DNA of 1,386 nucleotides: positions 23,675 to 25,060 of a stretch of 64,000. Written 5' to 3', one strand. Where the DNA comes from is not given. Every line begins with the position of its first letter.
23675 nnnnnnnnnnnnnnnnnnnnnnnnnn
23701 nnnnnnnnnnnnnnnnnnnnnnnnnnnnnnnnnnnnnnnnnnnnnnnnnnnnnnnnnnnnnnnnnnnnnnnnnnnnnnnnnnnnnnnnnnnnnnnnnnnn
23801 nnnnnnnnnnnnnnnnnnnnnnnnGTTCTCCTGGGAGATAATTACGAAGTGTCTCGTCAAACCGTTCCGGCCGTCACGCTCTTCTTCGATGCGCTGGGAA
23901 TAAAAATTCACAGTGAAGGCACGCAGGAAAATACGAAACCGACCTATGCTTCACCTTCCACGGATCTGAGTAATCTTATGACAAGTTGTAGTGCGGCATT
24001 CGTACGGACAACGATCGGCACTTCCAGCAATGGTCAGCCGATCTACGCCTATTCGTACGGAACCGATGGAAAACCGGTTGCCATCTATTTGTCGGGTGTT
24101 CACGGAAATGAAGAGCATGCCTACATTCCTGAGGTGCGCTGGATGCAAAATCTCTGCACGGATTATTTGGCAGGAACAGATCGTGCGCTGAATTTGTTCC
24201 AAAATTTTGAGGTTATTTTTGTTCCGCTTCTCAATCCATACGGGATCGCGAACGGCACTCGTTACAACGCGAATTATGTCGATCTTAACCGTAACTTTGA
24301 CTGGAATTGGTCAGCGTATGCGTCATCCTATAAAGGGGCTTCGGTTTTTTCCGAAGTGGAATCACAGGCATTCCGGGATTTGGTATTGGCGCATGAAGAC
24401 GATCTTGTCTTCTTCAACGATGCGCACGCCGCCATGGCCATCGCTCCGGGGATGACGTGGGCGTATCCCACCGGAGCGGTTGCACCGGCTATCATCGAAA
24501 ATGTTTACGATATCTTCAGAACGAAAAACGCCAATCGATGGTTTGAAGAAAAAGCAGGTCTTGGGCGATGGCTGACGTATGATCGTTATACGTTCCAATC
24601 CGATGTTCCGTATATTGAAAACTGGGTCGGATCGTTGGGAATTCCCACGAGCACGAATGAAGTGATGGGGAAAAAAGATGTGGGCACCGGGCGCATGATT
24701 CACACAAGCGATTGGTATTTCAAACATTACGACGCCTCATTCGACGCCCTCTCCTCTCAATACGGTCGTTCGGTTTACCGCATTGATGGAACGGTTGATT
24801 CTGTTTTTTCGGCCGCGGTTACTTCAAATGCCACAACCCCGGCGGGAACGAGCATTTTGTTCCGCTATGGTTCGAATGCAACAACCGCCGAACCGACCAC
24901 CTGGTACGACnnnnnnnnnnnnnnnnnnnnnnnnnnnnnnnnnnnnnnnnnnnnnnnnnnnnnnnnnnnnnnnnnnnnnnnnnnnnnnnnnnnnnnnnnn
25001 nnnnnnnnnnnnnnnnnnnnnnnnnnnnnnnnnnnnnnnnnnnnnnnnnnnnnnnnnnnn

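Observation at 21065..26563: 1832-aa secreted protein combining ~12 propeller blades with an M14 carboxypeptidase domain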

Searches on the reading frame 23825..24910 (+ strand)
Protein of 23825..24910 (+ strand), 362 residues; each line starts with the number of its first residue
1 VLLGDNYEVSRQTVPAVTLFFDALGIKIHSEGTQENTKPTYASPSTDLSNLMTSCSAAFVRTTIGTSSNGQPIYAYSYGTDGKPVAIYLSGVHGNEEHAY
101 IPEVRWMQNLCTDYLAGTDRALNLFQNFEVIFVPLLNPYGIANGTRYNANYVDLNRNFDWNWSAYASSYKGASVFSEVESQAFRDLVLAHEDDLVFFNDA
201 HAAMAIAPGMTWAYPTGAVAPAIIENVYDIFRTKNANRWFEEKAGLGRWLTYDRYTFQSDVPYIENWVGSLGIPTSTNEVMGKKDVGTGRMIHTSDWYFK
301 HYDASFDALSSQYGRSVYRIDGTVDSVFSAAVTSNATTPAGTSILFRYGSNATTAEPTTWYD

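Call 5: search_solved_structures(query=window:23825-24910:+, max_evalue=0.01, show_alignments=3)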
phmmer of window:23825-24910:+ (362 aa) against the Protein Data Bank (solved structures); distinct sequences matched with E-value up to 0.01: 17.
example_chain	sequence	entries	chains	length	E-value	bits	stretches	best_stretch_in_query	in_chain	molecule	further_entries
1jqg_A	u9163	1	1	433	1.5e-05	27.7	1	151-204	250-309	carboxypeptidase A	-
2c1c_A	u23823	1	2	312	4.5e-05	26.2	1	76-202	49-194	CARBOXYPEPTIDASE B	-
1dtd_A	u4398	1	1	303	0.00079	22.1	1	44-190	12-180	CARBOXYPEPTIDASE A2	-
1aye_A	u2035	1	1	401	0.0015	21.2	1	44-191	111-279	PROCARBOXYPEPTIDASE A2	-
4axv_A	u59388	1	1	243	0.0025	20.5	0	62-173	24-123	MPAA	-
7aqp_A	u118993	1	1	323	0.0029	20.2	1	61-187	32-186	Carboxypeptidase T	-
6f79_A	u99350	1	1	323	0.0034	20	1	61-187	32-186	Carboxypeptidase T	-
8qvo_A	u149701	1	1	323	0.0034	20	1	61-187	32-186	Carboxypeptidase T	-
6f6q_A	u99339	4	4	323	0.0034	20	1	61-188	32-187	Carboxypeptidase T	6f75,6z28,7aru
3v38_A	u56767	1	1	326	0.0034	20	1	61-188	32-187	Carboxypeptidase T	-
2nsm_A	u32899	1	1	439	0.0036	19.9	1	62-166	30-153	Carboxypeptidase N catalytic chain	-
3qnv_A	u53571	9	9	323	0.0037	19.9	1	61-188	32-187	Carboxypeptidase T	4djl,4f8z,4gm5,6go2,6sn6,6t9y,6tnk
3prt_A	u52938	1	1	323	0.0037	19.9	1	61-188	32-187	Carboxypeptidase T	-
4iav_A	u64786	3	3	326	0.0037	19.9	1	61-188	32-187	Carboxypeptidase T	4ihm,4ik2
1obr_A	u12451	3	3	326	0.0037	19.9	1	61-188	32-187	CARBOXYPEPTIDASE T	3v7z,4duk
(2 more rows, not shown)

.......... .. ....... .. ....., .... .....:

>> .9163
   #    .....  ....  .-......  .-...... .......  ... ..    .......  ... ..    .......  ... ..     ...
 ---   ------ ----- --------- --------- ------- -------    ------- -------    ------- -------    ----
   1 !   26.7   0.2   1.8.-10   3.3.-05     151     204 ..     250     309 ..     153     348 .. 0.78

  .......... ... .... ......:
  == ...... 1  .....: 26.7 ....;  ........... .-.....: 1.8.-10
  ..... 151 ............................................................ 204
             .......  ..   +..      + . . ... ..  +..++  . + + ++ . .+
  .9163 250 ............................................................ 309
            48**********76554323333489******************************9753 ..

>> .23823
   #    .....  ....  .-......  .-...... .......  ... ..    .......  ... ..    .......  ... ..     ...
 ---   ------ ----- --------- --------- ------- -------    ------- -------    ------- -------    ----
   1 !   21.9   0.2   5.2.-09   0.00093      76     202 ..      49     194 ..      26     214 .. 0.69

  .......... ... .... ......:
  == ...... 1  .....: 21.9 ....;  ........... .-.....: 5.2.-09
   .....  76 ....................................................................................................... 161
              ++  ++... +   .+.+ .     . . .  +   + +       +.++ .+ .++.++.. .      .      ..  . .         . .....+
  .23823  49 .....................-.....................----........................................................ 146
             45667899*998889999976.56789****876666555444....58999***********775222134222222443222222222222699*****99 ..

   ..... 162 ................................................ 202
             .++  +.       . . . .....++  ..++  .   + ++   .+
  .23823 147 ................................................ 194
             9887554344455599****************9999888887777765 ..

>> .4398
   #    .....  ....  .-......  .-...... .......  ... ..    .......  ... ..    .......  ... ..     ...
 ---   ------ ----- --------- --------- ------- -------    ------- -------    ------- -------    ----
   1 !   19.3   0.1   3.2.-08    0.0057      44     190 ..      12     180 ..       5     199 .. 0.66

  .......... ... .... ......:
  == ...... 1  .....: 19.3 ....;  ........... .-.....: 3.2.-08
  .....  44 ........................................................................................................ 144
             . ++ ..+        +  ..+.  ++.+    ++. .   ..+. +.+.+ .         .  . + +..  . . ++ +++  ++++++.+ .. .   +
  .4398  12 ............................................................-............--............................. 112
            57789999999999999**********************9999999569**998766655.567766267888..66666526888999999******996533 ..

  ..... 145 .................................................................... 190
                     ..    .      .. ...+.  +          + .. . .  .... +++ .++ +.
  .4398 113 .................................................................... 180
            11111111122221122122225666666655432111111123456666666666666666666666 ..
